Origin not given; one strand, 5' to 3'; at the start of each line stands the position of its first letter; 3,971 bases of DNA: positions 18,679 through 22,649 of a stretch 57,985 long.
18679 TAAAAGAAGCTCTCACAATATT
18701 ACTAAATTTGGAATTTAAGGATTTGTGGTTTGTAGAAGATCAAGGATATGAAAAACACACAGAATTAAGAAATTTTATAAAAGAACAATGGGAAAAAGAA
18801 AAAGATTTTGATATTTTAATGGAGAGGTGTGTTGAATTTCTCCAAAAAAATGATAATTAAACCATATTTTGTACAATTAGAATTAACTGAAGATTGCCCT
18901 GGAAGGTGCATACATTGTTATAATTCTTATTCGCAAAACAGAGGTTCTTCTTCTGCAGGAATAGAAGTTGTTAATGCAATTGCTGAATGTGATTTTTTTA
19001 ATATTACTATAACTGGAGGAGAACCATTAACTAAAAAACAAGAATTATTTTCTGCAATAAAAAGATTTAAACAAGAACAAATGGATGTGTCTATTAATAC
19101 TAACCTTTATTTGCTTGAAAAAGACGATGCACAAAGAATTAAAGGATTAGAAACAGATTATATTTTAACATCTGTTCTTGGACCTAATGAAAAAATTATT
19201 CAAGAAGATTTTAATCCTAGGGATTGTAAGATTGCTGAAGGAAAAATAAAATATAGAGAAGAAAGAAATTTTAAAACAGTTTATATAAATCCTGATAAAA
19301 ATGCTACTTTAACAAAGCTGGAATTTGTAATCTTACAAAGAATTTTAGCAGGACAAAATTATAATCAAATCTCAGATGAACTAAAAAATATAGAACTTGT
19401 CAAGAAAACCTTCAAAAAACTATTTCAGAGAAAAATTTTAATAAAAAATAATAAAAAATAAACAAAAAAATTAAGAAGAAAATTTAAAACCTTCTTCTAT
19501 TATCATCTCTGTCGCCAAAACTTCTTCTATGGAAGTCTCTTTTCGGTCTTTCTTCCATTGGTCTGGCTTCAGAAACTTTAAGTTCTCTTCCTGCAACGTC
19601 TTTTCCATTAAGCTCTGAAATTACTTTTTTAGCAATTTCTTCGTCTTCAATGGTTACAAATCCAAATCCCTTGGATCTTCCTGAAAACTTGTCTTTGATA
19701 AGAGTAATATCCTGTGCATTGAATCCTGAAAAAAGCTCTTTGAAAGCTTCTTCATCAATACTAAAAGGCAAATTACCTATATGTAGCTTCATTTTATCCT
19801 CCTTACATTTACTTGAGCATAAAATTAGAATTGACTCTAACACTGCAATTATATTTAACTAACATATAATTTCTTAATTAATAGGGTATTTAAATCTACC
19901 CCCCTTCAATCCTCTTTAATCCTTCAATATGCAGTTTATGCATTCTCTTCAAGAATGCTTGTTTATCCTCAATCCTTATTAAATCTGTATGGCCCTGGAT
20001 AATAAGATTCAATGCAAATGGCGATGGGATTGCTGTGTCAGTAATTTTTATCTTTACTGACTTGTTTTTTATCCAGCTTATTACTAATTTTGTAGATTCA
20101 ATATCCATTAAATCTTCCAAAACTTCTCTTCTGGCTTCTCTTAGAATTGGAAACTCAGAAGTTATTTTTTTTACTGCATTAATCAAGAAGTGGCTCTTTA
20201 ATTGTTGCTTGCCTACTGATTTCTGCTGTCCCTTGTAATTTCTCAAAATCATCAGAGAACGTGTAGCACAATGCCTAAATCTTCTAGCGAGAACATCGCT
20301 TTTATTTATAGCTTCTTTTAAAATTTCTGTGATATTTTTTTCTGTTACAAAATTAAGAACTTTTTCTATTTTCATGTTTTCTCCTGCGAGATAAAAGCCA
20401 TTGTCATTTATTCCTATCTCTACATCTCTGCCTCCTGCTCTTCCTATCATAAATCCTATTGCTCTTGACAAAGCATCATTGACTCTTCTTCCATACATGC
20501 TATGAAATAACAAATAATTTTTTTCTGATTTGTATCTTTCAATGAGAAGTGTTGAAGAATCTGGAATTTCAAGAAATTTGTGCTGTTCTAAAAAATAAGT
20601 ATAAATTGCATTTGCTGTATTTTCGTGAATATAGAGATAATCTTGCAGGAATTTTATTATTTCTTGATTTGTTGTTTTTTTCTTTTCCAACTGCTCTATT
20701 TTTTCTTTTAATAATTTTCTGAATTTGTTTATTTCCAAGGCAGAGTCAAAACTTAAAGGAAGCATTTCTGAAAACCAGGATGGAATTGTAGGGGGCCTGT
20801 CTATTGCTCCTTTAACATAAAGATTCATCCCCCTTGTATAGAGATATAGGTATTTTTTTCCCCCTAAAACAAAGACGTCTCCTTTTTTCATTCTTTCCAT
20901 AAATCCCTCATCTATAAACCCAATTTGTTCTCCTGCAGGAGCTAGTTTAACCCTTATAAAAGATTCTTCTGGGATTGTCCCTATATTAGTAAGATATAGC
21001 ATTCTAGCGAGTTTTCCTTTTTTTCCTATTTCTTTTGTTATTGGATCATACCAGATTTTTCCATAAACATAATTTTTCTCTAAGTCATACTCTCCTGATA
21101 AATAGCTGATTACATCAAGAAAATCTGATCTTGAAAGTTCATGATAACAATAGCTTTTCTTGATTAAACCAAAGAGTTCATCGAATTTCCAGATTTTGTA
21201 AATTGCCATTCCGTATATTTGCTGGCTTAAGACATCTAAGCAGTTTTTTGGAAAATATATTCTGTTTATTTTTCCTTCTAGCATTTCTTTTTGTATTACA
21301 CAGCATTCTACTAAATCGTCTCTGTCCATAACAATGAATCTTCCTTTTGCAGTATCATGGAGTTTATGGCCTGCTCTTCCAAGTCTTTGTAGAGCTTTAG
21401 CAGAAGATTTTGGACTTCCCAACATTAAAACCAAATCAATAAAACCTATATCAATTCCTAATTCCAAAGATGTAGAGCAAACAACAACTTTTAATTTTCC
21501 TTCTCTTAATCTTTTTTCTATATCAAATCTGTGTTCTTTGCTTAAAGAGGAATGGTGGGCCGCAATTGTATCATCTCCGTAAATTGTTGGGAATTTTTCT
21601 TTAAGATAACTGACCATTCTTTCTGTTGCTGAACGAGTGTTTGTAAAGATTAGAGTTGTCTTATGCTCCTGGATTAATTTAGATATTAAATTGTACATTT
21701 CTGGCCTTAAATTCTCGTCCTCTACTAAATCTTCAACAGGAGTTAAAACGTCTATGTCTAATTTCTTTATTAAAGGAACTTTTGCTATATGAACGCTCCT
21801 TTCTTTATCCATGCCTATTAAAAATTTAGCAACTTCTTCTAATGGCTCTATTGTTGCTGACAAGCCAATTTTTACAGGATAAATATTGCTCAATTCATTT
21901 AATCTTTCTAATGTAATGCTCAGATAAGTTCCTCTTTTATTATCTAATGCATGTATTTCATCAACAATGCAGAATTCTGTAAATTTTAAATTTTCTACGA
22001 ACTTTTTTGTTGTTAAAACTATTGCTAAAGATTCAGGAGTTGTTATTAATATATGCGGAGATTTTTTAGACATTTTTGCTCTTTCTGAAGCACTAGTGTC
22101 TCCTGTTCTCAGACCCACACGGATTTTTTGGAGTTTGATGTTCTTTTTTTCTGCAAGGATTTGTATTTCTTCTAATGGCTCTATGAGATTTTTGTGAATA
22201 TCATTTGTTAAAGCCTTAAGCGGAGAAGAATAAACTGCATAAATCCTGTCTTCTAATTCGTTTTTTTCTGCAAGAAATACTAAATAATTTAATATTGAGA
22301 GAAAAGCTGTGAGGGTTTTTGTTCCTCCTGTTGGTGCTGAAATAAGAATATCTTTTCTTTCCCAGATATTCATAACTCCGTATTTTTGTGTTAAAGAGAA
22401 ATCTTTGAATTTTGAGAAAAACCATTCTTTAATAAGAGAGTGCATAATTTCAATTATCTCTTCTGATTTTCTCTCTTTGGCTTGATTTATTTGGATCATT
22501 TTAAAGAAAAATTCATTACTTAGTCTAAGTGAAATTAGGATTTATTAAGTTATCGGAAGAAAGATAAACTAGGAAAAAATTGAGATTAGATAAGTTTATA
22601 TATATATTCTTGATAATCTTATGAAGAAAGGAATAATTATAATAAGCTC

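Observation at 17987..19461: Compact RiPP-like cluster: Cys-rich 52-aa peptide, HExxH protein and a chimeric radical-SAM/LuxR-HTH protein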

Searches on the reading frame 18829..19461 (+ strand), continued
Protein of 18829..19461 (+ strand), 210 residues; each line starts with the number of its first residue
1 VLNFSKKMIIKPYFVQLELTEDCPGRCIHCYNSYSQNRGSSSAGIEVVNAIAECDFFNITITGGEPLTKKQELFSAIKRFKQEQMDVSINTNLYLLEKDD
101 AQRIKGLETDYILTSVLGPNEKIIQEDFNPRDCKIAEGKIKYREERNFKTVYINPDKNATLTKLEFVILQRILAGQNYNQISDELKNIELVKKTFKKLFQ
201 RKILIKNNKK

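Call 73: find_encoding_contigs(protein=P0128, flank=2500, max_places=1)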
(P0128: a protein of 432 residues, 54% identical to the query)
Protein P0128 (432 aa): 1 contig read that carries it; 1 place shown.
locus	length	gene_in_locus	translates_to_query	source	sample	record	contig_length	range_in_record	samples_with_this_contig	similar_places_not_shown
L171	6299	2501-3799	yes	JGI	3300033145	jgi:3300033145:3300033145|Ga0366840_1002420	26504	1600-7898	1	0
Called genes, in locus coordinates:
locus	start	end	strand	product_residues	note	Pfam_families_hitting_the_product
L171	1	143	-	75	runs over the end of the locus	-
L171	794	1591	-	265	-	PF01163:RIO1 (faint), PF01636:APH, PF02958:EcKL (weak), PF19974:TCAD9 (weak)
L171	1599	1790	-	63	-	-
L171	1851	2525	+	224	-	-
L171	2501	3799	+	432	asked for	PF04055:Radical_SAM, PF13353:Fer4_12, PF13186:SPASM (weak)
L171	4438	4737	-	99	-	-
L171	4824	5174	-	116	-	-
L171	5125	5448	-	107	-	-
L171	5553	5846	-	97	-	-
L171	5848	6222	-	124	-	-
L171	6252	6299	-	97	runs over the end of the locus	-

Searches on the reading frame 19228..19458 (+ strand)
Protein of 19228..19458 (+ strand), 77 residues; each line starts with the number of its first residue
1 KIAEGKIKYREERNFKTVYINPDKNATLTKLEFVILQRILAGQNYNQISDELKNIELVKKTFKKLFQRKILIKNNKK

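Call 44: search_protein_families(library=pfam, alignment_id=A4, max_evalue=1)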
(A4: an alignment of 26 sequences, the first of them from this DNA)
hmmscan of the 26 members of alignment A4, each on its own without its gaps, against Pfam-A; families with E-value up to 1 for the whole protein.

A. member 1, seq(77 aa): 1 family
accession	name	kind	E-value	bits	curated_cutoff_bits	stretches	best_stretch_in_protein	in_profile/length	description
PF00196.25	GerE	-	0.0041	17.1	23.5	1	27-53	2-28/57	Bacterial regulatory proteins, luxR family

B. families by the number of members that match (of 26 scanned): 34 families (the first 25 are shown)
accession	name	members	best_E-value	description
PF13412.12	HTH_24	2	0.0011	Winged helix-turn-helix DNA-binding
PF14394.12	DUF4423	2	0.0013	Domain of unknown function (DUF4423)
PF09012.17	FeoC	2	0.11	FeoC like transcriptional regulator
PF01047.28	MarR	1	0.00029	MarR family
PF16365.12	EutK_C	1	0.0014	Ethanolamine utilization protein EutK C-terminus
PF20391.3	DUF6686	1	0.0031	Family of unknown function (DUF6686)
PF22979.2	HTH_69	1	0.0038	Winged helix-turn-helix domain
PF00196.25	GerE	1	0.0041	Bacterial regulatory proteins, luxR family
PF01978.25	TrmB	1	0.0059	Sugar-specific transcriptional regulator TrmB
PF01726.22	LexA_DNA_bind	1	0.012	LexA DNA binding domain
PF22194.2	F-93_WHD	1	0.015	F-93, winged-helix domain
PF03297.21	Ribosomal_S25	1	0.018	S25 ribosomal protein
PF05584.17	Sulfolobus_pRN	1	0.025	Sulfolobus plasmid regulatory protein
PF02637.23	GatB_Yqey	1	0.03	GatB domain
PF19187.6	HTH_PafC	1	0.033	PafC helix-turn-helix domain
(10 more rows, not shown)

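Call 45: search_solved_structures(query=A4, max_evalue=10, show_alignments=2)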
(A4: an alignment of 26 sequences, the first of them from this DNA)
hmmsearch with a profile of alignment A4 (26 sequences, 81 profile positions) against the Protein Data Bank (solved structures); distinct sequences matched with E-value up to 10: 62 (the best 60 are shown).
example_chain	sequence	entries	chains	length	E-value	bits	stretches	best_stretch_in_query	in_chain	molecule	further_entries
4f52_A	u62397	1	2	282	0.0033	20.7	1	36-79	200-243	Cullin-1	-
6cmv_A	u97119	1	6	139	0.006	19.9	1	31-79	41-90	Transcriptional regulator Lrs14-like protein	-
2e7w_A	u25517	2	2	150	0.012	18.9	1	32-78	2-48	150aa long hypothetical transcriptional regulator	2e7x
2efo_A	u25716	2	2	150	0.013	18.9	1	32-78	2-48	150aa long hypothetical transcriptional regulator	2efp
2efq_A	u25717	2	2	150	0.013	18.9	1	32-78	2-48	150aa long hypothetical transcriptional regulator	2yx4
2pmh_A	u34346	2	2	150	0.013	18.8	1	32-78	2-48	150aa long hypothetical transcriptional regulator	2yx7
2l54_A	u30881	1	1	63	0.021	18.2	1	36-79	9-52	Double-stranded RNA-specific adenosine deaminase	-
5zu1_A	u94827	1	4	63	0.023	18.1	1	36-79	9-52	Double-stranded RNA-specific adenosine deaminase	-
3rtr_A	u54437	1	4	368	0.023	18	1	36-79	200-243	Cullin-1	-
4p5o_A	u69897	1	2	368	0.023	18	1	36-79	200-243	Cullin-1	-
1ldk_B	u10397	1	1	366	0.026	17.9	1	36-79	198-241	CULLIN HOMOLOG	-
2acj_A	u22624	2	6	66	0.026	17.9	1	36-79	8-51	Double-stranded RNA-specific adenosine deaminase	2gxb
3irq_D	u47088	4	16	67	0.027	17.8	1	36-79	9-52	Double-stranded RNA-specific adenosine deaminase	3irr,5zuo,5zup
1qgp_A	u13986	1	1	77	0.04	17.3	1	36-79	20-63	PROTEIN (DOUBLE STRANDED RNA ADENOSINE DEAMINASE)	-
2efn_A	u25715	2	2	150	0.043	17.2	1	32-78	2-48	150aa long hypothetical transcriptional regulator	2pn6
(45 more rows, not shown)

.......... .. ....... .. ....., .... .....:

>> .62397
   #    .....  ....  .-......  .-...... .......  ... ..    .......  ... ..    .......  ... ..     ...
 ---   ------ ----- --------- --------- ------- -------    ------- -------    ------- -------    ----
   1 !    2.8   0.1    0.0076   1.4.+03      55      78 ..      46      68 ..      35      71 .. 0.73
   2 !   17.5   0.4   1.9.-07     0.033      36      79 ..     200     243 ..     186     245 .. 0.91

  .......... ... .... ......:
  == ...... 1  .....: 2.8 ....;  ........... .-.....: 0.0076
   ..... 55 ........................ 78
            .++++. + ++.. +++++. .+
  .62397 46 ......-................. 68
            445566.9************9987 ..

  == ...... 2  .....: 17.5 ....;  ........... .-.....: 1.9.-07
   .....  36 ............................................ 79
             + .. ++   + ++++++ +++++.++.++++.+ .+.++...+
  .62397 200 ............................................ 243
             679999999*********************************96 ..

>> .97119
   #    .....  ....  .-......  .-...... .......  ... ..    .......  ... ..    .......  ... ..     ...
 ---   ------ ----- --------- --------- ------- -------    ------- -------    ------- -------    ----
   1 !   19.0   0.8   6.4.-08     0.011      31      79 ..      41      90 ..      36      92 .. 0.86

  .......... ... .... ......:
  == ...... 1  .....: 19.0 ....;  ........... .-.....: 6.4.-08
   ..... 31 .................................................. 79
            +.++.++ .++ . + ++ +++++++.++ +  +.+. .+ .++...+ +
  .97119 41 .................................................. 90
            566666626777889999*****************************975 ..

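Call 54: predict_structure(alignment_id=A4)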
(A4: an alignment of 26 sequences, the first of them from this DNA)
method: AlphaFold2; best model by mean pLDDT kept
length: 77 residues; sequences in the alignment: 26
mean_pLDDT: 86.3   pTM: 0.71
mean pLDDT of the five models: 86.3, 85.4, 85.0, 82.8, 82.1
residues with pLDDT >= 90: 27; 70-90: 46; 50-70: 2; < 50: 2
segments of 3 or more residues with pLDDT < 50: none
pLDDT, mean of each block of 10 residues (from residue 1): 84 88 88 90 89 90 90 65
secondary structure, 60 per line:
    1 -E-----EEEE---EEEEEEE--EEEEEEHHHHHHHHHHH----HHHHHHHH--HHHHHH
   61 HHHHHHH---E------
elements in order: E8-11 E15-21 E24-29 H30-40 H45-52 H55-67
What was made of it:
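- On RiPP recognition element (PqqD-like, PF05402): The topology is met: strands at 8-11, 15-21 and 24-29 and helices at 30-40, 45-52 and 55-67, with pLDDT 86 (call 54).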

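Call 57: fold_search(model_id=the predicted structure, library=pdb)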
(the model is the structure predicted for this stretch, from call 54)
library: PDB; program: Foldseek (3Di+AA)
matches with E <= 10: 192; with E <= 0.001: 0
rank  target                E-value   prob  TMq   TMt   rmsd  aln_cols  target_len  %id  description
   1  5v1u_B                3.5e-01  0.87  0.57  0.52   3.5        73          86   11  TbiB1 in Complex with the TbiA(beta) Leader Peptide (released 2018-09-05)
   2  5wgg_A                7.1e-01  0.87  0.62  0.13   2.3        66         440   14  Structural Insights into Thioether Bond Formation in the Biosynthesis of Sactipeptides (released 2017-07-26)
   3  5v1u_A                9.7e-01  0.80  0.68  0.63   3.2        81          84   11  TbiB1 in Complex with the TbiA(beta) Leader Peptide (released 2018-09-05)
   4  5lq4_A                1.0e+00  0.41  0.52  0.12   3.9        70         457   11  The Structure of ThcOx, the First Oxidase Protein from the Cyanobactin Pathways (released 2016-11-09)
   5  6jx3_B                1.2e+00  0.84  0.72  0.66   2.9        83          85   12  Lasso peptide synthetase B1 complexed with the leader peptide (released 2019-06-26)
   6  6gos_1                1.3e+00  0.38  0.55  0.20   4.1        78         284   12  E. coli Microcin synthetase McbBCD complex with pro-MccB17 bound (released 2019-01-30)
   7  3c57_A                1.3e+00  0.51  0.45  0.63   7.0        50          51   22  Crystal Structure of the Mycobacterium tuberculosis Hypoxic Response Regulator DosR C-terminal Domain Crystal Form II (released 2008-04-22)
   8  5why_B                1.4e+00  0.51  0.58  0.13   3.2        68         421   13  Structural Insights into Thioether Bond Formation in the Biosynthesis of Sactipeptides (released 2017-07-26)
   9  6iry                  1.4e+00  0.20  0.38  0.08   7.8        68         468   13  Crystal structure of the zebrafish cap-specific adenosine methyltransferase bound to SAH (released 2018-12-05)
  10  5v1u_C                1.5e+00  0.63  0.66  0.61   3.2        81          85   12  TbiB1 in Complex with the TbiA(beta) Leader Peptide (released 2018-09-05)
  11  9gm6_B                1.5e+00  0.08  0.27  0.02  22.4        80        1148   14  MukBEF in a nucleotide-bound state with open neck gate (heads core) (released 2025-03-26)
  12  7vim_A                1.6e+00  0.72  0.46  0.54   1.7        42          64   24  The C-terminal DNA binding domain of EsrB from Edwardsiella piscicida (released 2022-09-28)
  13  5f64_A                1.6e+00  0.63  0.49  0.21   2.2        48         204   21  Putative positive transcription regulator (sensor EvgS) from Shigella flexneri (released 2015-12-30)
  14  6is0_A                1.6e+00  0.18  0.38  0.08   7.7        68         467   13  Crystal structure of the zebrafish cap-specific adenosine methyltransferase bound to SAH and m7G-capped RNA (released 2018-12-05)
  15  9im3_A                1.9e+00  0.13  0.28  0.05  12.2        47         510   23  The Cryo-EM structure of MPXV E5 head-to-head double hexamer conformation (released 2025-06-18)
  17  5v1u_D                2.1e+00  0.54  0.68  0.64   3.3        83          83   12  TbiB1 in Complex with the TbiA(beta) Leader Peptide (released 2018-09-05)
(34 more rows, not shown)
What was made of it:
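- On RiPP recognition element (PqqD-like, PF05402): The top Foldseek hits are RREs at TM 0.57-0.72, but with E>=0.35 (call 57).
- Closest known: Ranthipeptide systems: PapA/PapB. Same: The C-terminal domain's fold matches the CteB RRE (5wgg, TM 0.62, call 57).
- Closest known: Lasso-peptide B1. Same: The best whole-domain structural matches of the C-terminal domain are TbiB1 (5v1u) and lasso B1 (6jx3, TM 0.72), both solved with the leader bound (call 57).
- RRE: calls 54 and 57. The best fold matches of the C-terminal domain are leader-bound lasso B1 RREs (call 57). Some LuxR-type effector domains (DosR, RcsB, DesR, EsrB) appear among the Foldseek hits over the helical part (call 57).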

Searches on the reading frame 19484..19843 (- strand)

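Call 70: search_protein_families(library=pfam, proteins=[window:19484-19843:-], max_evalue=0.001)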
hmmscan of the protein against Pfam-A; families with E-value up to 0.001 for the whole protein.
window:19484-19843:- (119 aa): 1 family
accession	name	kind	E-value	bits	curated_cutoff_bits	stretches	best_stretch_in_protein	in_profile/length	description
PF00076.28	RRM_1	-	4.1e-18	65.5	20.7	1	21-89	2-70/70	RNA recognition motif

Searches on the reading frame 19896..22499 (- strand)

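Call 70: search_protein_families(library=pfam, proteins=[window:19896-22499:-], max_evalue=0.001)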
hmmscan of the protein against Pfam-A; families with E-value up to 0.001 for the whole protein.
window:19896-22499:- (867 aa): 6 families
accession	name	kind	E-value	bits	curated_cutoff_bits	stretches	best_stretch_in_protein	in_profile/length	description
PF08494.16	DEAD_assoc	-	1.6e-57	194.9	23.5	1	645-829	1-191/191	DEAD/H associated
PF19306.5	WH_Lhr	-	8.1e-33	113.6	27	1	405-568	2-164/168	Large helicase-related protein, winged helix domain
PF00270.35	DEAD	-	2.6e-24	86.3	26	1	38-221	4-165/167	DEAD/DEAH box helicase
PF00271.37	Helicase_C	-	1.3e-19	70.9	23.5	1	270-377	4-107/110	Helicase conserved C-terminal domain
PF04851.21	ResIII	-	4.5e-07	30.4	22.5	1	47-218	22-163/164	Type III restriction enzyme, res subunit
PF22590.2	Cas3-like_C_2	-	7e-06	26.7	27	1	279-376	2-101/106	CRISPR-associated nuclease/helicase Cas3, C-terminal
